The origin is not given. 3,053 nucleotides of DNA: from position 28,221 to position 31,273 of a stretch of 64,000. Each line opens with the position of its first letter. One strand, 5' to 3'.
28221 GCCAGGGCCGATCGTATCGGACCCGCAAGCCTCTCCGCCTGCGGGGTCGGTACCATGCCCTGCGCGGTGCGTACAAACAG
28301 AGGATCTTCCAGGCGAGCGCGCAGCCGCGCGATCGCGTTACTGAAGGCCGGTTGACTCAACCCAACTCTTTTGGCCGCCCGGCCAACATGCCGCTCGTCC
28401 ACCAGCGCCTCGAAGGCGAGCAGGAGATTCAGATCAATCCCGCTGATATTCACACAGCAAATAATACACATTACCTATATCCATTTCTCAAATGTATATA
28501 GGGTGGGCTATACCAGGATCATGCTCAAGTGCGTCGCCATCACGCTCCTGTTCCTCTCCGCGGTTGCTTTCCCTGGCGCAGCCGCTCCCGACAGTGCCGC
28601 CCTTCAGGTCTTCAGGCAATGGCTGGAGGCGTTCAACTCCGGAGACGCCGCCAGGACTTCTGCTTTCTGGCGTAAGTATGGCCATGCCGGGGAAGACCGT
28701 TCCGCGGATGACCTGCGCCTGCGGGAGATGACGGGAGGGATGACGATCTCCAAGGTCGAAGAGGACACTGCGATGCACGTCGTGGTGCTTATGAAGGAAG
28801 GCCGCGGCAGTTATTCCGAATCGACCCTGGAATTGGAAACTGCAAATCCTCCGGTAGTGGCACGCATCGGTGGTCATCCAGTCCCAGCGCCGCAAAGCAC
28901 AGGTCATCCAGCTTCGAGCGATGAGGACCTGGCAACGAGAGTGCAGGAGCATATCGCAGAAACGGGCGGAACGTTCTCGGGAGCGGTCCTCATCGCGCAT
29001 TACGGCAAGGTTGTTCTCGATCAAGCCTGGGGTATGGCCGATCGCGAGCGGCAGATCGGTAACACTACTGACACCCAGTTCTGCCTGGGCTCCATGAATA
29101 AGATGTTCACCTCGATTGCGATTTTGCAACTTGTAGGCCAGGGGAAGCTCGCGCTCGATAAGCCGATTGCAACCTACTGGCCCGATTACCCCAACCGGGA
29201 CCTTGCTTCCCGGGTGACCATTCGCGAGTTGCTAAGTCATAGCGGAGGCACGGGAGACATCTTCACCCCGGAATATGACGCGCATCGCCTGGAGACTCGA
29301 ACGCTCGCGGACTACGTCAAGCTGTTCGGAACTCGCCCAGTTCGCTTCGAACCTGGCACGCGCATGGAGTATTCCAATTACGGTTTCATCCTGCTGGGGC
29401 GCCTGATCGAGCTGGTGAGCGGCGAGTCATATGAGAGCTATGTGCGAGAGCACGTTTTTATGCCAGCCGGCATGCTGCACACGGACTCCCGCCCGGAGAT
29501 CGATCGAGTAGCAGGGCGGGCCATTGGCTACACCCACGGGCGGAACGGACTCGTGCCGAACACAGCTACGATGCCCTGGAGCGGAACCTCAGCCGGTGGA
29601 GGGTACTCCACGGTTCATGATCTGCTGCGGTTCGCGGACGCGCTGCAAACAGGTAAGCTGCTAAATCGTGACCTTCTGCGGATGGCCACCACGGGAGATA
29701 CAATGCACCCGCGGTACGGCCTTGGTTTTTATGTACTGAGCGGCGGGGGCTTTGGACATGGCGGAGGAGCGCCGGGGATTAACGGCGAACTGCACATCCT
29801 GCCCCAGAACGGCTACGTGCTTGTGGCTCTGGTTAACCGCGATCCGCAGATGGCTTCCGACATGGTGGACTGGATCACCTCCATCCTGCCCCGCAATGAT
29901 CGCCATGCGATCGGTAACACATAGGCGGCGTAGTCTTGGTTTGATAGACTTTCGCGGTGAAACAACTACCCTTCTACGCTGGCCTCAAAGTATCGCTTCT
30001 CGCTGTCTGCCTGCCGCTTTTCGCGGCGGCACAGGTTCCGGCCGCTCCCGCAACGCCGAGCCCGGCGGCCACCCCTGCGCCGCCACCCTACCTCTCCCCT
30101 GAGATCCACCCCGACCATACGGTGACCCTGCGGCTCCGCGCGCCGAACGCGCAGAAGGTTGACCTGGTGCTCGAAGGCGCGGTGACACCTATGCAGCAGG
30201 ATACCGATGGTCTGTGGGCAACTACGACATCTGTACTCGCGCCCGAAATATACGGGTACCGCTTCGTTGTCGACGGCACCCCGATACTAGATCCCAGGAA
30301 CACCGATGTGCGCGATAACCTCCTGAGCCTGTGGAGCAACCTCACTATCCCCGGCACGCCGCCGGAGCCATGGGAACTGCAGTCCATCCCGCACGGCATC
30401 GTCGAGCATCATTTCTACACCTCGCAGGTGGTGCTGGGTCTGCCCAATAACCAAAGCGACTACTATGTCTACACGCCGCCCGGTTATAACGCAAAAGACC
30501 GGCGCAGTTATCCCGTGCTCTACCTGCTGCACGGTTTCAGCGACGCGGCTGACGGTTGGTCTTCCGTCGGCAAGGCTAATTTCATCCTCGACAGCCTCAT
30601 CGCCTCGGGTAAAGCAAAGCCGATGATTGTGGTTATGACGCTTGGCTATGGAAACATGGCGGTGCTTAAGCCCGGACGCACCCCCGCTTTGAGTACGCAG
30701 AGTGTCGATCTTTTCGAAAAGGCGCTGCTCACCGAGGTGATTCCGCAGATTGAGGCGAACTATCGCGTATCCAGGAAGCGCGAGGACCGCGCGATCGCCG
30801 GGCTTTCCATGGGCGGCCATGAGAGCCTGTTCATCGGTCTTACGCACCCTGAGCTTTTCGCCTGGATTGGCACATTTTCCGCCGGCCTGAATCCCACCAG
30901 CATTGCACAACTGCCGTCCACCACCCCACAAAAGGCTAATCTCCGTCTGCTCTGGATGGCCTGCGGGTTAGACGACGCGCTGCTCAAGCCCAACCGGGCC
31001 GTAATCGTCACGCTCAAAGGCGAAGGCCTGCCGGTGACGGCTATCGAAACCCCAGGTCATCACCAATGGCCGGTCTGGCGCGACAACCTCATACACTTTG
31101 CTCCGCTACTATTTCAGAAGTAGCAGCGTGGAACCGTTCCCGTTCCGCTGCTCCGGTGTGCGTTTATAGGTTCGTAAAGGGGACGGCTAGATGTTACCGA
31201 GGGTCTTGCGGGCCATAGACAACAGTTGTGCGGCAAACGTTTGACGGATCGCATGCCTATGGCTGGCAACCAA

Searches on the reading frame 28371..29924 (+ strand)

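Call 66: search_protein_families(library=pfam, proteins=[window:28371-29924:+], max_evalue=0.1)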
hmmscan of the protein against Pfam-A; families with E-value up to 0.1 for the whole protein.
window:28371-29924:+ (517 aa): 2 families
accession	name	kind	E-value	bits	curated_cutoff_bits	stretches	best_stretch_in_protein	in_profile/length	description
PF00144.29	Beta-lactamase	-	3.1e-67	227.5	27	1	194-501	7-321/329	Beta-lactamase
PF13354.11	Beta-lactamase2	-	0.005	16.6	22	1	227-266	11-50/214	Beta-lactamase enzyme family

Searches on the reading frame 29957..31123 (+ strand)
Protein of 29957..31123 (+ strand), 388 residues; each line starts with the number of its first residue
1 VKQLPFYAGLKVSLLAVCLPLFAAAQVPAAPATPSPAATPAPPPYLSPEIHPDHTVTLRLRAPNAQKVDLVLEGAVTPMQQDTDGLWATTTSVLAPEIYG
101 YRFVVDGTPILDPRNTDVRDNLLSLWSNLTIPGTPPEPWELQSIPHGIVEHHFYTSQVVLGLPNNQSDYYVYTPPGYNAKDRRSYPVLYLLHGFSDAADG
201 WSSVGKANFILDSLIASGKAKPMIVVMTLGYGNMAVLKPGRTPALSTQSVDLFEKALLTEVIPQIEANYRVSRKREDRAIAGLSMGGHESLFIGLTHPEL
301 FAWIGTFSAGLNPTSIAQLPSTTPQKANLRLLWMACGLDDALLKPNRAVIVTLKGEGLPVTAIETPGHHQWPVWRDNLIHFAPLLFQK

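Call 66: search_protein_families(library=pfam, proteins=[window:29957-31123:+], max_evalue=0.1)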
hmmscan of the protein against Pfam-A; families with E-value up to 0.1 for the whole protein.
window:29957-31123:+ (388 aa): 4 families
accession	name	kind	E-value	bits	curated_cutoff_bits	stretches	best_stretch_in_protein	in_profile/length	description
PF00756.26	Esterase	-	2.5e-25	90.1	22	1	168-321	9-154/251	Putative esterase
PF02922.24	CBM_48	-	0.0043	17.8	22.4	1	52-107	6-72/83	Carbohydrate-binding module 48 (Isoamylase N-terminal domain)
PF02230.22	Abhydrolase_2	-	0.0049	17.2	23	1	180-324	9-154/217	Phospholipase/Carboxylesterase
PF16561.11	AMPK1_CBM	-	0.035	14.8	26.8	1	78-121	28-69/85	Glycogen recognition site of AMP-activated protein kinase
